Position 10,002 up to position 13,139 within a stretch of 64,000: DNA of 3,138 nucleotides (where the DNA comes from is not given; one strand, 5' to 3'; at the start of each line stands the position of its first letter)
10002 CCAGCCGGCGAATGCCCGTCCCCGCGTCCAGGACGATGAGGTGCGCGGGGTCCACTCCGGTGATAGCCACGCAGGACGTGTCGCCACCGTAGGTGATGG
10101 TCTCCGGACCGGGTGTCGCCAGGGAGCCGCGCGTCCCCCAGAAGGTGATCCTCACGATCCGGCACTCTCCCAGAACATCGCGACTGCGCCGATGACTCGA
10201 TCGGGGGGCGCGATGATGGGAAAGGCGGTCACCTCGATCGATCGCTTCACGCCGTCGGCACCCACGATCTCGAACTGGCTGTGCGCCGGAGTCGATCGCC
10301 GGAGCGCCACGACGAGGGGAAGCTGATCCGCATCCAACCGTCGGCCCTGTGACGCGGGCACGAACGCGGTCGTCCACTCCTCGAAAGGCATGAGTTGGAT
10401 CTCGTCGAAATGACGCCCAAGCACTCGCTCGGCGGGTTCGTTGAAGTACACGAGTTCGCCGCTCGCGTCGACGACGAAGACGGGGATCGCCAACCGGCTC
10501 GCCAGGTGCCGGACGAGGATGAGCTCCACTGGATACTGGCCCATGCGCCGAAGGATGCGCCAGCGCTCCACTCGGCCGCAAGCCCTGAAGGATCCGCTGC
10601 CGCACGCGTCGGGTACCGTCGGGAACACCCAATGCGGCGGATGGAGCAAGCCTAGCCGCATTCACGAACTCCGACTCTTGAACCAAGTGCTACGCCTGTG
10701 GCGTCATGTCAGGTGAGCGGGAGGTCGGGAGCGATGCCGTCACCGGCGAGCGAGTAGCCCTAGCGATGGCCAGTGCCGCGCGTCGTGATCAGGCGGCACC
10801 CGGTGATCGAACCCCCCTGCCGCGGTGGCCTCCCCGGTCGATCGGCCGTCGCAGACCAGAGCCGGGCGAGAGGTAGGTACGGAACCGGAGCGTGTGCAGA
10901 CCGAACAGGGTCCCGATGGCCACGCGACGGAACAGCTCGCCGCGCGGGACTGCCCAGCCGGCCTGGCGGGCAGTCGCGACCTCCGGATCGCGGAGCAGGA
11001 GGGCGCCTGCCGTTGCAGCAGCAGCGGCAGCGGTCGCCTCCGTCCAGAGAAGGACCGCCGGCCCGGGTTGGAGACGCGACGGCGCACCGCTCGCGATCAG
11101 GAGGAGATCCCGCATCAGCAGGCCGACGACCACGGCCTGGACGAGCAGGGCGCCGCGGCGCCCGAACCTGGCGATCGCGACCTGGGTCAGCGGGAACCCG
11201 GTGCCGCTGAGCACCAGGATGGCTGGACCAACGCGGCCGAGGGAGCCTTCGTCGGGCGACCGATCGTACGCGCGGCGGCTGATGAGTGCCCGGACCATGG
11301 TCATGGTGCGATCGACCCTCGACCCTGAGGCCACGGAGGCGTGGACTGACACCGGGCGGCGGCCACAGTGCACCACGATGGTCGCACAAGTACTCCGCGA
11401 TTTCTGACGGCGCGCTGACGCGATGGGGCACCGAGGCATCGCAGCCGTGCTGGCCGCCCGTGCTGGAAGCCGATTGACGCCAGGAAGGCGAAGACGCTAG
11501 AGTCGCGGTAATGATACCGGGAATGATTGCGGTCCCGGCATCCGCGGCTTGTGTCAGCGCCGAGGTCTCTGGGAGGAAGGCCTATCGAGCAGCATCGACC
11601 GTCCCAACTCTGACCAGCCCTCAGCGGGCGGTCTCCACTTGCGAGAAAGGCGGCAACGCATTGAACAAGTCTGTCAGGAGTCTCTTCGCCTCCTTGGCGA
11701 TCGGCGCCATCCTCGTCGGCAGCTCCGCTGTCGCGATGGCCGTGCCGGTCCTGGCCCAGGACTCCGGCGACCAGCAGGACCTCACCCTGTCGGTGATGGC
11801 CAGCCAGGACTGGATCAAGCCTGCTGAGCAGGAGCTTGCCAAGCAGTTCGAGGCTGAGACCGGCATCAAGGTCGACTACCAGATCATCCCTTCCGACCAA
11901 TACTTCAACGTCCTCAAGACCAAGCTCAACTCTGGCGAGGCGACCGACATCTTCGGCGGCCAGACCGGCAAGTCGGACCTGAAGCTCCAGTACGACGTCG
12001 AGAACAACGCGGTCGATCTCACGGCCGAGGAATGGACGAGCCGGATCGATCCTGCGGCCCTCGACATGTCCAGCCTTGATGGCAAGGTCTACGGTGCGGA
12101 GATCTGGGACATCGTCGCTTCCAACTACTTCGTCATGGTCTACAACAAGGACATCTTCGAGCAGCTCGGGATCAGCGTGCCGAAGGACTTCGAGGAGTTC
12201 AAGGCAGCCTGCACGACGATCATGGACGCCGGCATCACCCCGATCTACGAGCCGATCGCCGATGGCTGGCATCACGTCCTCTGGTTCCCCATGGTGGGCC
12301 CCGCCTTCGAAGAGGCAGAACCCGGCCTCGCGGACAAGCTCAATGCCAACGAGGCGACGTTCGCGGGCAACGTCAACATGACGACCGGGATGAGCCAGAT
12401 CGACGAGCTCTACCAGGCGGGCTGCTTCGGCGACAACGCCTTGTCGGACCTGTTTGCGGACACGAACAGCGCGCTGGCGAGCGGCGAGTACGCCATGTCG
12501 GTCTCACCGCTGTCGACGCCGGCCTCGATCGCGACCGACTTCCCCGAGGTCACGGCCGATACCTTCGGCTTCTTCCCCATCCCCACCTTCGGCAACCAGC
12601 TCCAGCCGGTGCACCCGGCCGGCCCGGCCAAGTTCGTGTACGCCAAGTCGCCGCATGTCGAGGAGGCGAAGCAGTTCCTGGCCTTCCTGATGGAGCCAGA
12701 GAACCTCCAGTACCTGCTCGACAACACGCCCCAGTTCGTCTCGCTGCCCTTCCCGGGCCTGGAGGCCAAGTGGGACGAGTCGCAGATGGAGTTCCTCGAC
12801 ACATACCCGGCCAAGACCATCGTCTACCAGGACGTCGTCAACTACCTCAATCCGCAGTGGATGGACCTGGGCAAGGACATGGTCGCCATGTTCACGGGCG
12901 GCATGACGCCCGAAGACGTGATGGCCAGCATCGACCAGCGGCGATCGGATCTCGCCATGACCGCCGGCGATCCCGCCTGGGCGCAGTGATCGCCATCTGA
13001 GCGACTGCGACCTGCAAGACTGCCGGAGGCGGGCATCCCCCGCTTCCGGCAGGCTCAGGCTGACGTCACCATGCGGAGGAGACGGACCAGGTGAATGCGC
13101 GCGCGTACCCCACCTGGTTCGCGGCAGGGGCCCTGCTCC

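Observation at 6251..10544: Translationally coupled operon: PAS sensor, MBL-fold hydrolase, and cyclase::STAND-ATPase::TPR protein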

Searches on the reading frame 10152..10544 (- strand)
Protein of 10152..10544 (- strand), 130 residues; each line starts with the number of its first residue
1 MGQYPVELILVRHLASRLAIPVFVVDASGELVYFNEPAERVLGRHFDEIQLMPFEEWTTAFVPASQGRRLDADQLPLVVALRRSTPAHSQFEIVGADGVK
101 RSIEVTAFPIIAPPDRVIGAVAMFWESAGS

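Call 4: search_protein_families(library=pfam, proteins=[window:10152-10544:-], max_evalue=0.01)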
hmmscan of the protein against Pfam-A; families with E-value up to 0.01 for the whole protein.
window:10152-10544:- (130 aa): 4 families
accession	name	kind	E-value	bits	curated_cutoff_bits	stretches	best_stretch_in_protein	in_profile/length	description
PF00989.32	PAS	-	4e-07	30.5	22.6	1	12-44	4-36/113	PAS fold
PF08448.16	PAS_4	-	1.1e-06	29.2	23.1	1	20-126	6-104/110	PAS fold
PF13426.13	PAS_9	-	2e-05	25.2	27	1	21-121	3-95/103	PAS domain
PF13188.13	PAS_8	-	0.0059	16.9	21.8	1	18-55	10-44/65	PAS domain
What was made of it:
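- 10152..10544 (-): Stand-alone PAS sensor protein (130 aa). It is the dedicated partner of the MBL enzyme. Pfam PAS and PAS_4 above cut-off (call 4).
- On PAS domain: PAS 30.5 bits against 22.6 and PAS_4 29.2 against 23.1 (call 4).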

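Call 5: search_protein_families(library=ncbifam, proteins=[window:10152-10544:-], max_evalue=0.01)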
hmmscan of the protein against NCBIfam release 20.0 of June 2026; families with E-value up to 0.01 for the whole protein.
window:10152-10544:- (130 aa): 2 families
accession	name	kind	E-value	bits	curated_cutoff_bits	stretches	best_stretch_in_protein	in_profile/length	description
NF053781.1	cdiGMPphdstlr2612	equivalog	1.4e-05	23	1600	1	14-127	20-131/1268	Tlr1612 family c-di-GMP phosphodiesterase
TIGR00229.1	sensory_box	domain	0.0015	18.6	22.9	1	13-121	9-110/126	PAS domain S-box protein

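Call 6: search_protein_families(library=padloc, proteins=[window:10152-10544:-], max_evalue=0.01)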
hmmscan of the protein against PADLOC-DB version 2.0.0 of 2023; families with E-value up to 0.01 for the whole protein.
window:10152-10544:- (130 aa): 0 families

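Call 60: search_protein_representatives(protein=window:10152-10544:-)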
Query: 130 residues. Proteins with E-value up to 0.001 (for the whole library): 1523; up to 1e-10: 426; up to 1e-30: 20. The best 150 are listed.
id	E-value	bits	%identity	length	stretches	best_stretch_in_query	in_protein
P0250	5.1e-58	210.8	43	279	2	1-126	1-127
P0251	1.1e-54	200.0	42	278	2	3-126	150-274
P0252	4.9e-54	197.9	44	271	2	1-127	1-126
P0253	1.1e-52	193.6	44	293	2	3-126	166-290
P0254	2.5e-49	182.7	40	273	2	5-129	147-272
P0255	8.8e-49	180.9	42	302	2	3-129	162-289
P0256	3.4e-47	175.8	38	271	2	3-127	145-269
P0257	3.4e-46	172.6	40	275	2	1-127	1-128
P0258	6.4e-46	171.7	38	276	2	3-127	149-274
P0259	1.2e-45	170.8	39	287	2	4-126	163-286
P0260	4.2e-36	139.9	55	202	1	3-127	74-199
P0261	3.0e-35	137.2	67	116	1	1-94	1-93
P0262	1.5e-34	134.9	36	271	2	7-127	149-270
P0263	3.0e-34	134.0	54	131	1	1-127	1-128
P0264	2.0e-32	128.1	52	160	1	2-126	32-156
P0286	5.5e-27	110.5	43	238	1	4-127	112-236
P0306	1.3e-23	99.6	41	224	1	5-127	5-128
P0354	3.0e-20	88.7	29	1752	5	16-125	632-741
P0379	4.2e-19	85.0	40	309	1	7-126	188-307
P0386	8.2e-19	84.1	41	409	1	1-119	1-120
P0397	3.2e-18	82.1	31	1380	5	17-88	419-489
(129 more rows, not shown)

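Call 61: search_protein_families(library=pfam, proteins=[P0386, P0379, P0354, P0397, P0250, P0286, P0306], max_evalue=0.001)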
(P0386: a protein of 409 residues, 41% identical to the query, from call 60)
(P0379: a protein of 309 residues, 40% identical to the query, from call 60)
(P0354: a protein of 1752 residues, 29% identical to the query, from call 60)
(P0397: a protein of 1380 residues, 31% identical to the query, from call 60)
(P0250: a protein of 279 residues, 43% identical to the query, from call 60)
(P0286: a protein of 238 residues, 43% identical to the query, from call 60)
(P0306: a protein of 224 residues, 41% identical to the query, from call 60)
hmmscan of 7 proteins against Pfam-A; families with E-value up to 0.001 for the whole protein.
P0386 (409 aa): 3 families
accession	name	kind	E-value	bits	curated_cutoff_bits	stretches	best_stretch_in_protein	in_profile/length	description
PF12706.13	Lactamase_B_2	-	3.5e-08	33.7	27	1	168-247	3-87/200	Beta-lactamase superfamily domain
PF00753.33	Lactamase_B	-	0.0001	22.8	22.7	1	190-214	45-69/196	Metallo-beta-lactamase superfamily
PF00989.32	PAS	-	0.00026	21.4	22.6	0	13-120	5-105/113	PAS fold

P0379 (309 aa): 4 families
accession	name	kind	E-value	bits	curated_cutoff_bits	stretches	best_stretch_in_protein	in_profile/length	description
PF00211.25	Guanylate_cyc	-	1.1e-15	58.1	21.9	1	4-159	6-172/183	Adenylate and Guanylate cyclase catalytic domain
PF13188.13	PAS_8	-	4.5e-06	26.8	21.8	1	195-252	6-60/65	PAS domain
PF00989.32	PAS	-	2.8e-05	24.5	22.6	1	197-229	8-40/113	PAS fold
PF08448.16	PAS_4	-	0.00049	20.7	23.1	0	199-305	4-102/110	PAS fold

P0354 (1752 aa): 13 families
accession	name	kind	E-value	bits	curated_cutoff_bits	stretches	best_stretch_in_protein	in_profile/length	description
PF01590.32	GAF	-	1.1e-41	142.9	22.4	2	327-464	1-133/133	GAF domain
PF13185.12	GAF_2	-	1.5e-40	139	28.6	2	326-464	2-135/136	GAF domain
PF13426.13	PAS_9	-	9.5e-37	125.9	27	4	775-885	1-103/103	PAS domain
PF00989.32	PAS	-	2.6e-36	124.5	22.6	3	628-743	4-113/113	PAS fold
PF08448.16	PAS_4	-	7.2e-34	116.8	23.1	2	631-748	1-110/110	PAS fold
PF13188.13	PAS_8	-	2.2e-32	110.3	21.8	2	627-667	3-40/65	PAS domain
PF02518.31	HATPase_c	-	1.4e-27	96.7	26.4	1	1619-1730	2-110/111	Histidine kinase-, DNA gyrase B-, and HSP90-like ATPase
PF13492.12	GAF_3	-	2.3e-24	86.7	27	2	1343-1483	2-129/129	GAF domain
PF00512.31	HisKA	-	1.7e-20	73.2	26.9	1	1504-1571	2-66/66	His Kinase A (phospho-acceptor) domain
PF00672.30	HAMP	-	8.5e-15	55.3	25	1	245-296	2-53/53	HAMP domain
PF08447.18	PAS_3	-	2.1e-07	31.5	25.6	0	797-874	10-83/89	PAS fold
PF01557.24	FAA_hydrolase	-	5.6e-06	26.6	23.9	0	868-902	78-111/214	Fumarylacetoacetate (FAA) hydrolase C-terminal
PF20767.2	DUF6839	-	0.00012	22.6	24.4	0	1087-1101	43-57/67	Domain of unknown function (DUF6839)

P0397 (1380 aa): 13 families
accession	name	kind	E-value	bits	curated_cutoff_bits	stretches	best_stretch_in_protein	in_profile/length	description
PF08448.16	PAS_4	-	3.1e-61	204.9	23.1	6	277-391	1-107/110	PAS fold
PF13426.13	PAS_9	-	5.1e-57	191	27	5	281-391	1-103/103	PAS domain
PF00989.32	PAS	-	7.2e-53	177.8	22.6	4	131-178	4-51/113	PAS fold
PF13188.13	PAS_8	-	1.2e-52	174.6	21.8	6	415-456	5-46/65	PAS domain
PF12860.13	PAS_7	-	2.9e-20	73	27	0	557-675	1-113/115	PAS fold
PF02518.31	HATPase_c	-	1.6e-15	58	26.4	1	1263-1375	3-109/111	Histidine kinase-, DNA gyrase B-, and HSP90-like ATPase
PF13596.12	PAS_10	-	5.4e-14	53.2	22.1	0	973-1090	1-106/106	PAS domain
PF24820.1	Diguanyl_cycl_sensor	-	1.5e-11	44.7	28.1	0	278-318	3-43/109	Diguanylate cyclase-like sensor domain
PF00072.30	Response_reg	-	2.9e-11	43.9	30.2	1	1-110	2-110/111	Response regulator receiver domain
PF16888.10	YwqH-like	-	1.6e-06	28.8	33.7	0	654-702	70-116/123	YwqH-like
PF16034.10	JAKMIP_CC3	-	2.3e-06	27.9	30.2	0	478-554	129-183/200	JAKMIP CC3 domain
PF12098.13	DUF3574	-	0.00023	21.4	25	0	680-715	14-49/103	Protein of unknown function (DUF3574)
PF10704.14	DUF2508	-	0.00047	20.7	22.5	0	397-426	20-48/71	Protein of unknown function (DUF2508)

P0250 (279 aa): 4 families
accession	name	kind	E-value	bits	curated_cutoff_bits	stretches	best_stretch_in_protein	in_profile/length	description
PF13426.13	PAS_9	-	1.5e-07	32.1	27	0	21-128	3-101/103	PAS domain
PF00989.32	PAS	-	2e-07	31.4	22.6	0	11-128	3-113/113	PAS fold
PF08448.16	PAS_4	-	1.2e-05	26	23.1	0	17-128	3-105/110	PAS fold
PF13188.13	PAS_8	-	0.00074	19.8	21.8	0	12-65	4-54/65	PAS domain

P0286 (238 aa): 0 families

P0306 (224 aa): 0 families

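Call 63: find_encoding_contigs(protein=P0379, flank=8000, max_places=4)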
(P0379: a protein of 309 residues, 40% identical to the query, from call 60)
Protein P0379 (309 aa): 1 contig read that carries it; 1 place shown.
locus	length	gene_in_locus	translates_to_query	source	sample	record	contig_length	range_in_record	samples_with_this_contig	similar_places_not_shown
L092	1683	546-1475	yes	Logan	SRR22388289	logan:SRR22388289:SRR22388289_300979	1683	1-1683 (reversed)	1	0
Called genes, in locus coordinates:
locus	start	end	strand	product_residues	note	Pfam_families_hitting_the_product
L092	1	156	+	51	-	?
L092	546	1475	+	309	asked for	PF00211:Guanylate_cyc, PF13188:PAS_8 (faint)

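Call 75: predict_structure(alignment_id=A4)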
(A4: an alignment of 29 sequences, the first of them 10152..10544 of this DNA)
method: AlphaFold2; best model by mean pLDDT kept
length: 130 residues; sequences in the alignment: 29
mean_pLDDT: 90.9   pTM: 0.83
mean pLDDT of the five models: 90.9, 90.4, 90.2, 89.8, 89.6
residues with pLDDT >= 90: 95; 70-90: 32; 50-70: 2; < 50: 1
segments of 3 or more residues with pLDDT < 50: none
pLDDT, mean of each block of 10 residues (from residue 1): 80 97 95 94 84 78 90 95 97 91 97 95 88
secondary structure, 60 per line:
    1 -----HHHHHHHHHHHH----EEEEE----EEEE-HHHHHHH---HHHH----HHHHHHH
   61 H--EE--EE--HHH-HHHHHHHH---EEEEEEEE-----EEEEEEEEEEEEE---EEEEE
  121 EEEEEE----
elements in order: H6-17 E22-26 E31-34 H36-42 H46-49 H54-61 H76-83 E87-94 E100-112 E116-126

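Call 77: fold_search(model_id=the predicted structure, library=pdb)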
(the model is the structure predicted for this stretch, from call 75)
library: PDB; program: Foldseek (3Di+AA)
matches with E <= 10: 1337; with E <= 0.001: 432
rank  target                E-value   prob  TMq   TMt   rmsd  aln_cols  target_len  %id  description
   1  3lyx_A                9.2e-07  1.00  0.67  0.73   3.7       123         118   16  Crystal structure of the PAS domain of the protein CPS_1291 from Colwellia psychrerythraea. Northeast Structural Genom (released 2010-04-07)
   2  8a7f_A                1.2e-06  1.00  0.65  0.26   4.2       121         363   15  Crystal structure of a chimeric LOV-Histidine kinase SB2F1-I66R mutant (asymmetrical variant, trigonal form with long  (released 2024-01-10)
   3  8qi8                  1.3e-06  1.00  0.66  0.76   3.4       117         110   20  Cryogenic temperature dark state structure of CrPhotLOV1 (released 2024-07-24)
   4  9vf7_A                1.5e-06  1.00  0.69  0.64   3.4       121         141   16  Structure of Meiothermus ruber Mrub_1259 LOV domain with N- and C-terminal alpha helices (MrLOVe) (released 2025-06-25)
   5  7a6p_A                1.6e-06  1.00  0.62  0.55   4.5       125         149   17  Structural determinants underlying the adduct lifetime in a short LOV protein PpSB2-LOV (released 2021-03-10)
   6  7ob0_B                1.7e-06  1.00  0.74  0.56   3.9       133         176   18  Structure of RsLOV d2 variant (released 2021-06-30)
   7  9cmf_A                1.7e-06  1.00  0.67  0.13   4.0       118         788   17  Substrate bound DosP (released 2024-11-20)
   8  2gj3_A                1.8e-06  1.00  0.71  0.76   3.4       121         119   15  Crystal structure of the FAD-containing PAS domain of the protein NifL from Azotobacter vinelandii. (released 2007-03-06)
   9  9bgv_A                1.9e-06  1.00  0.64  0.12   4.5       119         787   18  DosP R97A straight form (released 2024-11-20)
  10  5xgd                  1.9e-06  1.00  0.59  0.17   4.6       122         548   14  Crystal structure of the PAS-GGDEF-EAL domain of PA0861 from Pseudomonas aeruginosa in complex with GTP (released 2017-12-20)
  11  8q5e_A                2.0e-06  1.00  0.65  0.63   4.3       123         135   14  Crystal structure of PpSB1-LOV protein from Pseudomonas putida with covalent FMN (released 2023-11-29)
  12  5luv_A                2.0e-06  1.00  0.63  0.61   4.4       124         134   20  Short LOV protein W619_1 in apo-state (released 2017-02-22)
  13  4hj4_B                2.1e-06  1.00  0.72  0.56   3.1       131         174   16  Crystal Structure of Rhodobacter Sphaeroides LOV protein (released 2013-01-16)
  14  4hj3_B                2.2e-06  1.00  0.75  0.57   3.4       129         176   16  Crystal Structure of Rhodobacter Sphaeroides LOV protein (released 2013-01-16)
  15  4hj6_B                2.5e-06  1.00  0.74  0.56   3.9       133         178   16  Crystal Structure of Rhodobacter Sphaeroides LOV protein (released 2013-01-16)
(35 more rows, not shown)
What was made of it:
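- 10152..10544 (-): AF2 model pLDDT 90.9 with a canonical PAS fold and an N-terminal helix; the best Foldseek hits are LOV, NifL and DosP-type PAS domains (calls 75, 77).
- On PAS domain: AF2 pLDDT 90.9 with PAS-domain Foldseek hits (calls 75, 77).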

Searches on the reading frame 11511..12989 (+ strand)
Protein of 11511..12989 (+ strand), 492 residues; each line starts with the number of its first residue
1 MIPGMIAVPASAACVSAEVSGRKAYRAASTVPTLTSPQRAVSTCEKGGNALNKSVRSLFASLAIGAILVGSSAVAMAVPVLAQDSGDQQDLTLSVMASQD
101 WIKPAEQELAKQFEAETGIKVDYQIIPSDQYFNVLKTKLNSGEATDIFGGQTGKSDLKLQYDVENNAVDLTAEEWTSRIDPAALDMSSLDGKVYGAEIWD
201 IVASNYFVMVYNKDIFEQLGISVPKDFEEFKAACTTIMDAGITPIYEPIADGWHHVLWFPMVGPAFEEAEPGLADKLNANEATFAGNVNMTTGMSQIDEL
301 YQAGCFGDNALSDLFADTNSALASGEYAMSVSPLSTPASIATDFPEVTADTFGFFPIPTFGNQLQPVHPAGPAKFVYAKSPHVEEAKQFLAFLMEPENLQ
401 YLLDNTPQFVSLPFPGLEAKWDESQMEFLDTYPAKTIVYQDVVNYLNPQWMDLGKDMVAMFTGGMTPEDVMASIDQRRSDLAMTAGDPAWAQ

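Call 55: search_protein_families(library=pfam, proteins=[window:11511-12989:+], max_evalue=0.001)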
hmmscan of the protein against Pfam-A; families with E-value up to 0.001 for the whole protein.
window:11511-12989:+ (492 aa): 3 families
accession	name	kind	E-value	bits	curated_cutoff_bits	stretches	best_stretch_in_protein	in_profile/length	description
PF01547.30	SBP_bac_1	-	9.2e-26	92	26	1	105-398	9-305/307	Bacterial extracellular solute-binding protein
PF13416.11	SBP_bac_8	-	3.2e-24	86.6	27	1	108-404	1-254/279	Bacterial extracellular solute-binding protein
PF13531.11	SBP_bac_11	-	3.8e-05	24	25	0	95-148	3-51/227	Bacterial extracellular solute-binding protein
